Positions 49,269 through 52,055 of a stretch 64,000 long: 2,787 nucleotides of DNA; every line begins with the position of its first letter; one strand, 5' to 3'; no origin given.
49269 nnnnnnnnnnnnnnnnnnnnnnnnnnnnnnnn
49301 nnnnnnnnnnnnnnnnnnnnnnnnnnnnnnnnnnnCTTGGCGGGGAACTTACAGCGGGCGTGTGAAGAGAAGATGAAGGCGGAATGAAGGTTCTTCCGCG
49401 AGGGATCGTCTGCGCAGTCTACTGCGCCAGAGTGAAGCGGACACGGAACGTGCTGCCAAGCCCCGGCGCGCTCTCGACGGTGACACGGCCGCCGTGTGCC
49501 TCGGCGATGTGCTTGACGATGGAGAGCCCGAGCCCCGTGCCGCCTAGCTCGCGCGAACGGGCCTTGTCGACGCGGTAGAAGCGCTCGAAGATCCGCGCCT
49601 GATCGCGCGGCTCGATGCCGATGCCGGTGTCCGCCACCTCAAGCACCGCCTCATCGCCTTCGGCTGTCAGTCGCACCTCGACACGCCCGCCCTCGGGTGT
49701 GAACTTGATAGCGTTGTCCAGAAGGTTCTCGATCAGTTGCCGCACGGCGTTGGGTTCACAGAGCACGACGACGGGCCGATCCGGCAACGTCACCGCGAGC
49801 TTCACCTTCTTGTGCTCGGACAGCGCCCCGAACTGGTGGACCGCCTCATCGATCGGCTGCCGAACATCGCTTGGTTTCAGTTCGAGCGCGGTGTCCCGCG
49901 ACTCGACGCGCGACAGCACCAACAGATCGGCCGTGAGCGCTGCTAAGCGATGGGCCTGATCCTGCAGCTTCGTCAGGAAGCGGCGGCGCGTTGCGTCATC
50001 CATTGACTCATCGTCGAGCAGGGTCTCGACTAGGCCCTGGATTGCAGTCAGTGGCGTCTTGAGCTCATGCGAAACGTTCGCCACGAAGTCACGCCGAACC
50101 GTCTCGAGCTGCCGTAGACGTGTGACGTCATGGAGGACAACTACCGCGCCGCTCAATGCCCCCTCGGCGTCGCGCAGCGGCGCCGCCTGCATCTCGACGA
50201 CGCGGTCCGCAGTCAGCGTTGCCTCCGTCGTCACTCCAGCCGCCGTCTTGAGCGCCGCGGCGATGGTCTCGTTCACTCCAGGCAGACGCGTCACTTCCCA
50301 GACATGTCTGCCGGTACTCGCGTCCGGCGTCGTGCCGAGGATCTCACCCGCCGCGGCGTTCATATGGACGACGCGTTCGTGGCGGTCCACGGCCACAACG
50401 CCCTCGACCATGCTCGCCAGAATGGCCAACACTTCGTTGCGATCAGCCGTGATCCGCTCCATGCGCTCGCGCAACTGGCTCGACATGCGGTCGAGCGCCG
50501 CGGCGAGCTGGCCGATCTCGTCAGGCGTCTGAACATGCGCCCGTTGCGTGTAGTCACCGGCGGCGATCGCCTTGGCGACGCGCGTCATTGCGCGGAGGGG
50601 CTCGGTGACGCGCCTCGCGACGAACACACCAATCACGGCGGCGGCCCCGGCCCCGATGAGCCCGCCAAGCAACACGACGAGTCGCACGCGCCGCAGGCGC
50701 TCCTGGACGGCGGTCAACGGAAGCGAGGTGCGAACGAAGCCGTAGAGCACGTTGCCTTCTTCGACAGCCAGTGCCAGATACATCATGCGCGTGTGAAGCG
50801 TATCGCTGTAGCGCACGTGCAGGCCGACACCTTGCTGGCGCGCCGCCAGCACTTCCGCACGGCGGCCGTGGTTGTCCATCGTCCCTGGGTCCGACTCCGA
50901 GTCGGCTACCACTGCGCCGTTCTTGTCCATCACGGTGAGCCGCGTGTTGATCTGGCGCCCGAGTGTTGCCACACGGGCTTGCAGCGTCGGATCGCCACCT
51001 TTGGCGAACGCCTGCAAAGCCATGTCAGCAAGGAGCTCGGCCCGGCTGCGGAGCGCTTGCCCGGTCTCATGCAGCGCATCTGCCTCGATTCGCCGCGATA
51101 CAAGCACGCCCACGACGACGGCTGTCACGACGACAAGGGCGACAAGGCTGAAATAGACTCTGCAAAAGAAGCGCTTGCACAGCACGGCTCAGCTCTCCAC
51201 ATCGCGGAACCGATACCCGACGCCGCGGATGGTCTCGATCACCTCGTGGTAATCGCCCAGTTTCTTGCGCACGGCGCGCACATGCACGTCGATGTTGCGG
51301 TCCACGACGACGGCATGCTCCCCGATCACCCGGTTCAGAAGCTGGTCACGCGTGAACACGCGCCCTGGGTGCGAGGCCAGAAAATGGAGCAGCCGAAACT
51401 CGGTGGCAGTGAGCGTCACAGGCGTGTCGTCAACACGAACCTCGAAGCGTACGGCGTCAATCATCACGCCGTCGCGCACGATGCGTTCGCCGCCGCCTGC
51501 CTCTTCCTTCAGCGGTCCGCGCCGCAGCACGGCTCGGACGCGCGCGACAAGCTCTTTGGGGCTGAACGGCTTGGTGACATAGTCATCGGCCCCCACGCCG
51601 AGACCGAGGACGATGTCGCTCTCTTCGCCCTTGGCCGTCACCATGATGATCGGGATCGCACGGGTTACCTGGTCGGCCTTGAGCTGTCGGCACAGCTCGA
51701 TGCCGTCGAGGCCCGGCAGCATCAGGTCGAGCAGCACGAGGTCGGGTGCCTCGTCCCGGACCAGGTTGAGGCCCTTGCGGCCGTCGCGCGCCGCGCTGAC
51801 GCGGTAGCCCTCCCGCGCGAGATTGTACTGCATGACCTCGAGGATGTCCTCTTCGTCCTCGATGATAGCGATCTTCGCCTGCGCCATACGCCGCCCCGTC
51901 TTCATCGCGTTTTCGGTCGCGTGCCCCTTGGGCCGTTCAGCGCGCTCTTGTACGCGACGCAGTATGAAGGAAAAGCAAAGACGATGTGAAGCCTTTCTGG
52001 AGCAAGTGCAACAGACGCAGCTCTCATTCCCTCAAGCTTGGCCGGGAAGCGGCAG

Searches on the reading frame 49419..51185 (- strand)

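Call 65: search_protein_families(library=pfam, proteins=[window:49419-51185:-], max_evalue=0.00001)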
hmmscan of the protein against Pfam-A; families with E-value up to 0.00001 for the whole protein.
window:49419-51185:- (588 aa): 7 families
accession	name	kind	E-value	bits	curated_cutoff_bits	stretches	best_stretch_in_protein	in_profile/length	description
PF02518.31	HATPase_c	-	2.4e-34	118.5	26.4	1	478-587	3-110/111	Histidine kinase-, DNA gyrase B-, and HSP90-like ATPase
PF00512.31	HisKA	-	8.3e-18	64.7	26.9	1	364-429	2-65/66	His Kinase A (phospho-acceptor) domain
PF00672.30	HAMP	-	2.3e-17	63.5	25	1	188-240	1-53/53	HAMP domain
PF08448.16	PAS_4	-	9.9e-15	55.2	23.1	1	257-358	2-109/110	PAS fold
PF00989.32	PAS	-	9.3e-10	39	22.6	1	252-354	3-113/113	PAS fold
PF13426.13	PAS_9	-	3.1e-09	37.5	27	1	262-355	3-102/103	PAS domain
PF13596.12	PAS_10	-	6e-06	27.3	22.1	0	255-355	4-106/106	PAS domain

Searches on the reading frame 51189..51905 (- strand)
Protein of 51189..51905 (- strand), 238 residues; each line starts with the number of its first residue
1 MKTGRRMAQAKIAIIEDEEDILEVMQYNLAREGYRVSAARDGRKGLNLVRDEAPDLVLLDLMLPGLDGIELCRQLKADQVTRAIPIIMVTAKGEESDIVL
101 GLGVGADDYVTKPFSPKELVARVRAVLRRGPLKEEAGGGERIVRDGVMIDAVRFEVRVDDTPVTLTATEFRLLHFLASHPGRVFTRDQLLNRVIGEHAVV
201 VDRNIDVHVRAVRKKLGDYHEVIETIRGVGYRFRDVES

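Call 76: search_protein_families(library=pfam, proteins=[window:51189-51905:-], max_evalue=0.0001)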
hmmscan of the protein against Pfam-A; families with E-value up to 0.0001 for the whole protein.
window:51189-51905:- (238 aa): 2 families
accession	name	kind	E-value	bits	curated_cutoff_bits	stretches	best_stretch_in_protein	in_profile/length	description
PF00072.30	Response_reg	-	1.8e-31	109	30.2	1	12-124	1-111/111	Response regulator receiver domain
PF00486.34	Trans_reg_C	-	7.6e-26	90.4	26.2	1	161-233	2-77/77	Transcriptional regulatory protein, C terminal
